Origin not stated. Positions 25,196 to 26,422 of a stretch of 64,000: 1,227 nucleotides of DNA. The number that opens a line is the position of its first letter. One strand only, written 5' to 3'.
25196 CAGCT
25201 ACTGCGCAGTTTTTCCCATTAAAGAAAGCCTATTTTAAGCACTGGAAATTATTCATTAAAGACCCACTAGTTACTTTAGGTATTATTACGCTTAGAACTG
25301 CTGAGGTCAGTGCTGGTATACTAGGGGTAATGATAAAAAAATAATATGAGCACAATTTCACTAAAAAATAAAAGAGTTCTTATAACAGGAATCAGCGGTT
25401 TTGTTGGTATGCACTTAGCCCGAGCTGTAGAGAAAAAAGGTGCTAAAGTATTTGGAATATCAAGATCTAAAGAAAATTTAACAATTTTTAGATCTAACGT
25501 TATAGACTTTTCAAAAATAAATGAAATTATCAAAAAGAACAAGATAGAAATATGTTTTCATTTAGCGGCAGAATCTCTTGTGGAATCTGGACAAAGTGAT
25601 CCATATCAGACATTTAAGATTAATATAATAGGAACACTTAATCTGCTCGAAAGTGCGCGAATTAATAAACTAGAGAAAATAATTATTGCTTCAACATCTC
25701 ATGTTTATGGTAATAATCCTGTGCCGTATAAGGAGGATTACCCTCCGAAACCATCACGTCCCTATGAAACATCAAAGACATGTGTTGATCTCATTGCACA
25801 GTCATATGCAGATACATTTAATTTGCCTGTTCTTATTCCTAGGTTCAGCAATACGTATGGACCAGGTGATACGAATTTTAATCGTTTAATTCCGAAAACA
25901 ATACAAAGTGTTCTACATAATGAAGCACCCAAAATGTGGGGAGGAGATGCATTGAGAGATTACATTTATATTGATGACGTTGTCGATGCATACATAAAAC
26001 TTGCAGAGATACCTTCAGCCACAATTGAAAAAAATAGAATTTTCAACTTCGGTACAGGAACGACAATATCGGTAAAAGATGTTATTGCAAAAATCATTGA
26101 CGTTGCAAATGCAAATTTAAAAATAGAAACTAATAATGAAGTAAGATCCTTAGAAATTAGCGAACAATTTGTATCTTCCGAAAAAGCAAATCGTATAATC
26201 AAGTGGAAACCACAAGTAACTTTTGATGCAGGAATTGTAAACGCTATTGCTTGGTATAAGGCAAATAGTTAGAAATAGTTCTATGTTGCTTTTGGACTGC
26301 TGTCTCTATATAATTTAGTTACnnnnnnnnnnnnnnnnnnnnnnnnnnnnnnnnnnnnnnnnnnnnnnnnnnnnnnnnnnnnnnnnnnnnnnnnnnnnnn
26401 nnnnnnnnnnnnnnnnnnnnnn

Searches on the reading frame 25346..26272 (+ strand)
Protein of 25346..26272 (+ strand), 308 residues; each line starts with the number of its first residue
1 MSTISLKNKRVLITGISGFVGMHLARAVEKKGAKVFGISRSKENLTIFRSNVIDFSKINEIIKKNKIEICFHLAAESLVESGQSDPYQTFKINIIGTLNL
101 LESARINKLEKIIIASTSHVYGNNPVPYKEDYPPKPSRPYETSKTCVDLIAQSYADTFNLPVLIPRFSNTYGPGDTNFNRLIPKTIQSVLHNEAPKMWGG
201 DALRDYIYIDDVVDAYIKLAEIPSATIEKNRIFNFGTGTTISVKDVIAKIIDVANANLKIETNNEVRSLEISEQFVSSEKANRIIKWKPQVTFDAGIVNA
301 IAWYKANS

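Call 3: search_protein_families(library=ncbifam, proteins=[window:25346-26272:+], max_evalue=0.001)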
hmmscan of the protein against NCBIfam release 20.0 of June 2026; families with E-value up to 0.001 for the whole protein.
window:25346-26272:+ (308 aa): 50 families (the best 25 are shown)
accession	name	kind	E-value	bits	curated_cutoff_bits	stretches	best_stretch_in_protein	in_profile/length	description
TIGR02622.1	CDP_4_6_dhtase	equivalog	1.1e-44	153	278.45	1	7-306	3-332/352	CDP-glucose 4,6-dehydratase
TIGR04180.1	EDH_00030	hypoth_equivalog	2e-43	148.5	475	1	11-291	1-296/297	NAD-dependent 4,6-dehydratase LegB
TIGR01181.1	dTDP_gluc_dehyt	equivalog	2.8e-43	148.2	365.1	1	41-307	48-314/321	dTDP-glucose 4,6-dehydratase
TIGR01179.1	galE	equivalog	3e-39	134.8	262.3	1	10-306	1-327/332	UDP-glucose 4-epimerase GalE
NF007490.0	PRK10084.1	subfamily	2.4e-25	89.3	649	1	43-307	50-337/361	dTDP-glucose 4,6-dehydratase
TIGR02197.1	heptose_epim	equivalog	1.2e-24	87.1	274.6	1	11-306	1-315/316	ADP-glyceromanno-heptose 6-epimerase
NF007582.0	PRK10217.1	equivalog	2.4e-24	86.1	698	1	42-307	50-334/355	dTDP-glucose 4,6-dehydratase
NF007956.0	PRK10675.1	subfamily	5.1e-21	75.2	394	2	42-153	49-162/338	UDP-glucose 4-epimerase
NF011728.1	PRK15181.1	equivalog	5.2e-20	71.7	760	1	52-276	75-309/348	Vi polysaccharide biosynthesis UDP-N-acetylglucosaminuronic acid C-4 epimerase TviC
TIGR01472.1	gmd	equivalog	8.1e-20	71.3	415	1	45-265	56-279/342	GDP-mannose 4,6-dehydratase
TIGR03466.1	HpnA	hypoth_equivalog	1.5e-17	63.5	367.65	1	10-177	2-177/327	hopanoid-associated sugar epimerase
NF047922.1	GDPFucSynFcl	equivalog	1.9e-16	60.4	500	1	7-307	1-304/308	GDP-L-fucose synthase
NF042423.1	oxyalk_red_Shew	equivalog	2.2e-15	56.6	580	1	3-255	3-258/331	2-alkyl-3-oxoalkanoate reductase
TIGR01214.1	rmlD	equivalog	2.5e-15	56.3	224.05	1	10-256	1-228/285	dTDP-4-dehydrorhamnose reductase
NF043036.1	ErythonDh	equivalog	3e-15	56.2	325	1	10-258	2-270/321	D-erythronate dehydrogenase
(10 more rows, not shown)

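Call 4: search_protein_families(library=pfam, proteins=[window:25346-26272:+], max_evalue=0.001)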
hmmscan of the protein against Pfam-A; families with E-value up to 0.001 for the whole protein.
window:25346-26272:+ (308 aa): 7 families
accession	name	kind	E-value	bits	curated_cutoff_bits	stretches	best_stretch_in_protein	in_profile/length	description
PF01370.27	Epimerase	-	1.1e-54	185.8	20.9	1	11-235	1-239/240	NAD dependent epimerase/dehydratase family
PF16363.11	GDP_Man_Dehyd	-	2.5e-52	178.8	27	1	12-297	1-329/332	GDP-mannose 4,6 dehydratase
PF04321.23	RmlD_sub_bind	-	1e-17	64.6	27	1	10-258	2-235/287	RmlD substrate binding domain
PF01073.25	3Beta_HSD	-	6.1e-12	45.6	22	1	12-217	1-226/280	3-beta hydroxysteroid dehydrogenase/isomerase family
PF02719.21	Polysacc_synt_2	-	4e-10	39.8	20.2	1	45-119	56-130/293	Polysaccharide biosynthesis protein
PF07993.18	NAD_binding_4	-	7.6e-08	32.2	20.1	1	65-213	87-255/258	Male sterility protein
PF00208.27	ELFV_dehydrog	-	0.00033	20.9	23.4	1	5-66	29-87/241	Glutamate/Leucine/Phenylalanine/Valine dehydrogenase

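Call 14: search_solved_structures(query=window:25346-26269:+, max_evalue=1e-10, show_alignments=5)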
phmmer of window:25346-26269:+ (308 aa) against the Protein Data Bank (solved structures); distinct sequences matched with E-value up to 1e-10: 107 (the best 60 are shown).
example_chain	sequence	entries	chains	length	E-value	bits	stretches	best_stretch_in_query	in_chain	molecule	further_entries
2pk3_A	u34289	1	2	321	1.4e-31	113.4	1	9-304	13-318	GDP-6-deoxy-D-lyxo-4-hexulose reductase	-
2hun_A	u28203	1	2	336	8.9e-30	107.4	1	44-307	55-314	336aa long hypothetical dTDP-glucose 4,6-dehydratase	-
6dnt_A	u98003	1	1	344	3.7e-29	105.4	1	4-304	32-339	NAD-dependent epimerase/dehydratase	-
4zrm_A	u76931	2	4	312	1.5e-28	103.4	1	10-305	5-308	UDP-glucose 4-epimerase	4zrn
6bwl_A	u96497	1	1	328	3.1e-28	102.4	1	48-306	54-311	Pal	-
6bi4_A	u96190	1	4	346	4.1e-28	102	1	52-307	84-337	dTDP-glucose 4,6-dehydratase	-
3vps_A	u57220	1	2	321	3.9e-27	98.7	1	7-304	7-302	NAD-dependent epimerase/dehydratase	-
8vr2_A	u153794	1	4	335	2e-26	96.5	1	4-307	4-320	NAD-dependent epimerase/dehydratase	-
5u4q_A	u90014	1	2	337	4.6e-26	95.2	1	62-305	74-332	dTDP-glucose 4,6-dehydratase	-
7ys8_A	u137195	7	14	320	2.2e-25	93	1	10-305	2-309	UDP-glucose 4-epimerase | UDP-glucose 4-epimerase along with EC 5.1.3.2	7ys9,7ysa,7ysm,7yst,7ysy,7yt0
2p5u_A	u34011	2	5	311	3.7e-25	92.3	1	10-298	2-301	UDP-glucose 4-epimerase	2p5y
6zl6_A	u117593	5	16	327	2.3e-24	89.7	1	10-297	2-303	Epimerase domain-containing protein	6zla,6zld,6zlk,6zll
6kv9_A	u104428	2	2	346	3.4e-24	89.1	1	7-254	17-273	MoeE5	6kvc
8wxk_A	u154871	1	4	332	3.5e-24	89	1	10-303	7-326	UDP-glucose 4-epimerase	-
8rdg_A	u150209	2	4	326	6e-24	88.3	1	10-292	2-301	SDR family NAD(P)-dependent oxidoreductase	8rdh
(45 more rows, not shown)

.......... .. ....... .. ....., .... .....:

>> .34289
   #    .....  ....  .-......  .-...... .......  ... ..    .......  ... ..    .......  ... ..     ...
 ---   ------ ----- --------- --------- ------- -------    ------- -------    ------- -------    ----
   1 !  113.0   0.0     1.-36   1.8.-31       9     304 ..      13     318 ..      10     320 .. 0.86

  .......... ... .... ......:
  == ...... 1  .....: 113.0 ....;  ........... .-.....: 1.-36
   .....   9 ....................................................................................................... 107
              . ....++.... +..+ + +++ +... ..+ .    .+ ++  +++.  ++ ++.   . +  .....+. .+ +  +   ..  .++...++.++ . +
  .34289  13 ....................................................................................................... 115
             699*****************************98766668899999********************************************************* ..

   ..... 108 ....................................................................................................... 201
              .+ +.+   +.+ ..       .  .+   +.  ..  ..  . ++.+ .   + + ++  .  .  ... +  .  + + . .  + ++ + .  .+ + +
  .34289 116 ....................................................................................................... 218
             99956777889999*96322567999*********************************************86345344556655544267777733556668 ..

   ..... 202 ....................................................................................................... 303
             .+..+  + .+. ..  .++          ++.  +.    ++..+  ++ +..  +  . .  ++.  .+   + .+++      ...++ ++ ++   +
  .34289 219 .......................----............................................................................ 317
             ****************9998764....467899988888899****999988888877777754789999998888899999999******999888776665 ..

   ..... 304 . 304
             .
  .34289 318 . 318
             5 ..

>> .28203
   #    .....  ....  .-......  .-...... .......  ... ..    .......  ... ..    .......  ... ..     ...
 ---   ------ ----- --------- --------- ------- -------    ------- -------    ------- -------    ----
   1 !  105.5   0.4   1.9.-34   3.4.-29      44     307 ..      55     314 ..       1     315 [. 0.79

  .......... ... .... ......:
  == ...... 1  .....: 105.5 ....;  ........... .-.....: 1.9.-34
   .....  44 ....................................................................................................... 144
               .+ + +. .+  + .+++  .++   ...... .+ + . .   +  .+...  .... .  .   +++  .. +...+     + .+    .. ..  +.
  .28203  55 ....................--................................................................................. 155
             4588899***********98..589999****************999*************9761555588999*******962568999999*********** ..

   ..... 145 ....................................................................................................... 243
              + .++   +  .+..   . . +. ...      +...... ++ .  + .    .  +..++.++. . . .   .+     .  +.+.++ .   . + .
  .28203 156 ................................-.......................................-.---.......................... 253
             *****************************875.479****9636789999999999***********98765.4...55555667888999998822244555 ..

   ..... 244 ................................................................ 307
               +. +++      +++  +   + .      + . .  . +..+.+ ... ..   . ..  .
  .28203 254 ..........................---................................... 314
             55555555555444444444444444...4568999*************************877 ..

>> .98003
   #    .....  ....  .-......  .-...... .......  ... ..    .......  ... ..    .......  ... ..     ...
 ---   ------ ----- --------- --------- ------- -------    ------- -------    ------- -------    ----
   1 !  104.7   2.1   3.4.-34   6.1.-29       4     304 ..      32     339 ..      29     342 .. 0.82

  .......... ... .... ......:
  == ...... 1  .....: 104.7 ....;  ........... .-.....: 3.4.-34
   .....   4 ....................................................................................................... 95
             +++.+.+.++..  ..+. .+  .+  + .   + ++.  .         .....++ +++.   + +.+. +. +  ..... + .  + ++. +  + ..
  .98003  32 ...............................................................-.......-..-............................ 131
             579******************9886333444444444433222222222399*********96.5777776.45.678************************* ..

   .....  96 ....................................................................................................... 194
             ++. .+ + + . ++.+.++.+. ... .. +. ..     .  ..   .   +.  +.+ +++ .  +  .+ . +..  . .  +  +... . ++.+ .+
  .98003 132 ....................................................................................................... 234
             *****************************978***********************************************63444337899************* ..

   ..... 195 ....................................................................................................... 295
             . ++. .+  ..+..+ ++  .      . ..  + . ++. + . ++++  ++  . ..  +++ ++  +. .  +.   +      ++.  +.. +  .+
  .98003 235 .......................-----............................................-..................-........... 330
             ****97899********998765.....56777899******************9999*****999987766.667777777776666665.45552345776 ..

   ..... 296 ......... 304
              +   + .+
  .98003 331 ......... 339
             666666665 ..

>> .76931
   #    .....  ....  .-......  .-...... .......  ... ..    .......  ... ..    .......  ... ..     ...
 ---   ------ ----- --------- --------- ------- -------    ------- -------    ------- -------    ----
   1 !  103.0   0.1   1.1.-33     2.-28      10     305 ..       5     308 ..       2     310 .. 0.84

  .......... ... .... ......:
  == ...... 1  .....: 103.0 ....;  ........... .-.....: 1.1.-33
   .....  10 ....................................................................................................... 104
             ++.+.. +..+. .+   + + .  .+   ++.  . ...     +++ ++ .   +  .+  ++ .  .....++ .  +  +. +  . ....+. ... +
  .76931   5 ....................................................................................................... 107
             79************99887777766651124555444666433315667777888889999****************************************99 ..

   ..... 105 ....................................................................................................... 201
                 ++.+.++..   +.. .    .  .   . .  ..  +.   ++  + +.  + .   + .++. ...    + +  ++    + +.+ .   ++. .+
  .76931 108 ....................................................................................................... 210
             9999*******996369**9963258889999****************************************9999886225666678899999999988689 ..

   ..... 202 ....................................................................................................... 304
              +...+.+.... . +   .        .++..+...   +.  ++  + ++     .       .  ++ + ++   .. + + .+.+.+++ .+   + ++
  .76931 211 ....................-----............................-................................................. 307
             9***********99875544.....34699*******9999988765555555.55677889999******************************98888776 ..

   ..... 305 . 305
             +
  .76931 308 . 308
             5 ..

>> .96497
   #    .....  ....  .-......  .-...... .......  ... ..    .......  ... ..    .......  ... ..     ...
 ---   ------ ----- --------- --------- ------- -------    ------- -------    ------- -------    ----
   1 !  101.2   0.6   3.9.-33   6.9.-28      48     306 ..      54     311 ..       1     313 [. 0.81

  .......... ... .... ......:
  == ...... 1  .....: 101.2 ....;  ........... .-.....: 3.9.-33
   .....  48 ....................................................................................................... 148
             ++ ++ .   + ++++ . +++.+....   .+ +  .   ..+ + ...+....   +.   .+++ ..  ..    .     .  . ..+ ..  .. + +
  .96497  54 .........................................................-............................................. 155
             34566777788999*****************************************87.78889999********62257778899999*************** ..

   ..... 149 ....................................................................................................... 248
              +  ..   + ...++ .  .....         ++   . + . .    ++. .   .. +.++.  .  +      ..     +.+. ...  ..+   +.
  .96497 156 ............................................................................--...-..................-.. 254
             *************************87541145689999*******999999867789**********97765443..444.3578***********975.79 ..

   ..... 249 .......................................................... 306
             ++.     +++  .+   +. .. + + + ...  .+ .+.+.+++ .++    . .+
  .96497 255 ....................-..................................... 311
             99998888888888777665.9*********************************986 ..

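Call 42: find_homologous_proteins(query=window:25346-26269:+, max_evalue=1e-20)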
Query window:25346-26269:+ (308 aa): 3676 proteins with E <= 1e-20 among 8000 candidates; the best 120 are listed.
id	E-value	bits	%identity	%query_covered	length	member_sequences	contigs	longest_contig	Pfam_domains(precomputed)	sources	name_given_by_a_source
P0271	6.0e-199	677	100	100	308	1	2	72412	PF04321.24,PF16363.12,PF02719.22,PF01073.26,PF07993.19,PF01370.28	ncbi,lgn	ncbi:MAG: NAD-dependent epimerase/dehydratase family protein [Candidatus Levyibacteriota bacterium]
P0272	1.3e-141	489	69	98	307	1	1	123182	PF04321.24,PF16363.12,PF02719.22,PF01073.26,PF07993.19,PF01370.28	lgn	-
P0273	3.2e-140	485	70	98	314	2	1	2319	PF04321.24,PF16363.12,PF02719.22,PF01073.26,PF07993.19,PF01370.28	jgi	-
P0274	1.1e-135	470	68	96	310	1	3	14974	PF04321.24,PF16363.12,PF02719.22,PF01073.26,PF07993.19,PF01370.28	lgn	-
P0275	2.8e-133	462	69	96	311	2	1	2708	PF04321.24,PF16363.12,PF02719.22,PF01073.26,PF07993.19,PF01370.28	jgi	-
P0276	5.9e-133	461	67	97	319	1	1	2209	PF04321.24,PF16363.12,PF02719.22,PF01073.26,PF07993.19,PF01370.28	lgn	-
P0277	9.3e-133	460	67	99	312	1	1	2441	PF04321.24,PF16363.12,PF02719.22,PF01073.26,PF07993.19,PF13460.13,PF01370.28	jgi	jgi:CDP-glucose 4,6-dehydratase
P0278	2.9e-132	459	66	97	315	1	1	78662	PF04321.24,PF16363.12,PF02719.22,PF01073.26,PF07993.19,PF01370.28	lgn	-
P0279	3.5e-132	458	65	97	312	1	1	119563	PF04321.24,PF16363.12,PF02719.22,PF01073.26,PF07993.19,PF01370.28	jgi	jgi:CDP-glucose 4,6-dehydratase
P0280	7.0e-132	457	64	100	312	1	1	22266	PF04321.24,PF16363.12,PF02719.22,PF01073.26,PF07993.19,PF01370.28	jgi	jgi:CDP-glucose 4,6-dehydratase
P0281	4.6e-130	451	64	97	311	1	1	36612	PF04321.24,PF16363.12,PF02719.22,PF01073.26,PF07993.19,PF01370.28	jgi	jgi:CDP-glucose 4,6-dehydratase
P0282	4.0e-127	442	65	97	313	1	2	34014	PF04321.24,PF16363.12,PF02719.22,PF01073.26,PF07993.19,PF01370.28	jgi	jgi:CDP-glucose 4,6-dehydratase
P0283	9.5e-127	441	65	96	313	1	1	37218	PF04321.24,PF16363.12,PF02719.22,PF01073.26,PF07993.19,PF01370.28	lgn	-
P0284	4.1e-126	438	61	98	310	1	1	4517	PF04321.24,PF16363.12,PF02719.22,PF01073.26,PF07993.19,PF01370.28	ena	-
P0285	5.1e-126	438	64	98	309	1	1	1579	PF04321.24,PF16363.12,PF02719.22,PF01073.26,PF07993.19,PF01370.28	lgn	-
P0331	1.2e-117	411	58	99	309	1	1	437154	PF04321.24,PF16363.12,PF02719.22,PF01073.26,PF07993.19,PF01370.28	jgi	jgi:CDP-glucose 4,6-dehydratase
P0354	5.3e-116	405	60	97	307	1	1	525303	PF08659.17,PF04321.24,PF16363.12,PF02719.22,PF01073.26,PF07993.19,PF01370.28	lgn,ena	-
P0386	1.9e-114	400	59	99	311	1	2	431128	PF04321.24,PF16363.12,PF02719.22,PF01073.26,PF01370.28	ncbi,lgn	ncbi:MAG: NAD(P)-dependent oxidoreductase [Candidatus Levyibacteriota bacterium]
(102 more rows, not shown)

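Call 43: find_encoding_contigs(protein=P0386, flank=8000, max_places=1)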
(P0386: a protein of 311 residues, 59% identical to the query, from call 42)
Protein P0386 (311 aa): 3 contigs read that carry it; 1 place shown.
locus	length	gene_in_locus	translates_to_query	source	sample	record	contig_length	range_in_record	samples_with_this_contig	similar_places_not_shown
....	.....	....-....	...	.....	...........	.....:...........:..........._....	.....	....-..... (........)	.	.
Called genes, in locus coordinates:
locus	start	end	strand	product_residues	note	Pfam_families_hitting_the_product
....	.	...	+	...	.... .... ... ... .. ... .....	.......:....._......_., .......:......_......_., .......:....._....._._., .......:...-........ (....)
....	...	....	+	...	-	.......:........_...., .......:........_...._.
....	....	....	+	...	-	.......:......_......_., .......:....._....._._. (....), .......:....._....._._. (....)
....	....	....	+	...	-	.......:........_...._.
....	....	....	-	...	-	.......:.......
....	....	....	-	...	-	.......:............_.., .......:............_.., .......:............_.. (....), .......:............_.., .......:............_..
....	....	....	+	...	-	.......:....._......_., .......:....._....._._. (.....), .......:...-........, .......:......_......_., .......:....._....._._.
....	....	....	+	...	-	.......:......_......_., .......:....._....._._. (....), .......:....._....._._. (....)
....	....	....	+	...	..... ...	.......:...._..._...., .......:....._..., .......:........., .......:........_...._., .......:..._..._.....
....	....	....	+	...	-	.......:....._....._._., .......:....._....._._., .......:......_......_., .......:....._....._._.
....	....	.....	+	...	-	-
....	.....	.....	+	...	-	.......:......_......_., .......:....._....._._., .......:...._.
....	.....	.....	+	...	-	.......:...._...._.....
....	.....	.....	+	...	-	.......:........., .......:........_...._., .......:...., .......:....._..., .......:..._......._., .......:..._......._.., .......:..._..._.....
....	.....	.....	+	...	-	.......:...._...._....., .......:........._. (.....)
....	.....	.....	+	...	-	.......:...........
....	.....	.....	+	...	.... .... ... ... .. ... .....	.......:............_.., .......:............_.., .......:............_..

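Call 44: find_encoding_contigs(protein=P0354, flank=8000, max_places=1)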
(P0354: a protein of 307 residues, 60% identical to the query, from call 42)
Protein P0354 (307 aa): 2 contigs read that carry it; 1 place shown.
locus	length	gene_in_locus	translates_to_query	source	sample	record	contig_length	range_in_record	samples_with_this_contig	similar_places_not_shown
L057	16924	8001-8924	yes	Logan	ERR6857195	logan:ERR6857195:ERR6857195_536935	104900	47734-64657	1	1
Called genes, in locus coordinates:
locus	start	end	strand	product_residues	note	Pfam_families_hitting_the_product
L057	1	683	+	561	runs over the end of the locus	PF09586:YfhO (faint), PF10131:PTPS_related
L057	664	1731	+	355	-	PF13439:Glyco_transf_4 (weak), PF20706:GT4-conflict, PF00534:Glycos_transf_1, PF13692:Glyco_trans_1_4, PF13524:Glyco_trans_1_2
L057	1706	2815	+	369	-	-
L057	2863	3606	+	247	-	PF00535:Glycos_transf_2, PF10111:Glyco_tranf_2_2 (weak), PF13641:Glyco_tranf_2_3 (weak)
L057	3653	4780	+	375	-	PF13439:Glyco_transf_4, PF13579:Glyco_trans_4_4, PF20706:GT4-conflict (weak), PF00534:Glycos_transf_1, PF13692:Glyco_trans_1_4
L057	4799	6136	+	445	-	PF13231:PMT_2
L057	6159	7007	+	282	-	PF02353:CMAS, PF02527:GidB (weak), PF13489:Methyltransf_23, PF05175:MTS, PF08241:Methyltransf_11, PF08242:Methyltransf_12, PF13649:Methyltransf_25, PF13847:Methyltransf_31, +1 more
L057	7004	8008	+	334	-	PF00535:Glycos_transf_2, PF13641:Glyco_tranf_2_3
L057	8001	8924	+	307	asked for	PF01073:3Beta_HSD, PF01370:Epimerase, PF02719:Polysacc_synt_2, PF04321:RmlD_sub_bind, PF08659:KR (faint), PF16363:GDP_Man_Dehyd, PF07993:NAD_binding_4 (faint)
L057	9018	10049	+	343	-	PF01073:3Beta_HSD (weak), PF01370:Epimerase, PF16363:GDP_Man_Dehyd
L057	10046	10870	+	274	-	PF01370:Epimerase, PF16363:GDP_Man_Dehyd (faint)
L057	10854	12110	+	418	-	PF00534:Glycos_transf_1, PF13692:Glyco_trans_1_4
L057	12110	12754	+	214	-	PF02353:CMAS (weak), PF13489:Methyltransf_23 (weak), PF13847:Methyltransf_31, PF08241:Methyltransf_11, PF08242:Methyltransf_12 (weak), PF13649:Methyltransf_25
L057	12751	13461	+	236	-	PF08241:Methyltransf_11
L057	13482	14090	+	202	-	PF25087:GMPPB_C (faint), PF00132:Hexapep, PF14602:Hexapep_2 (weak)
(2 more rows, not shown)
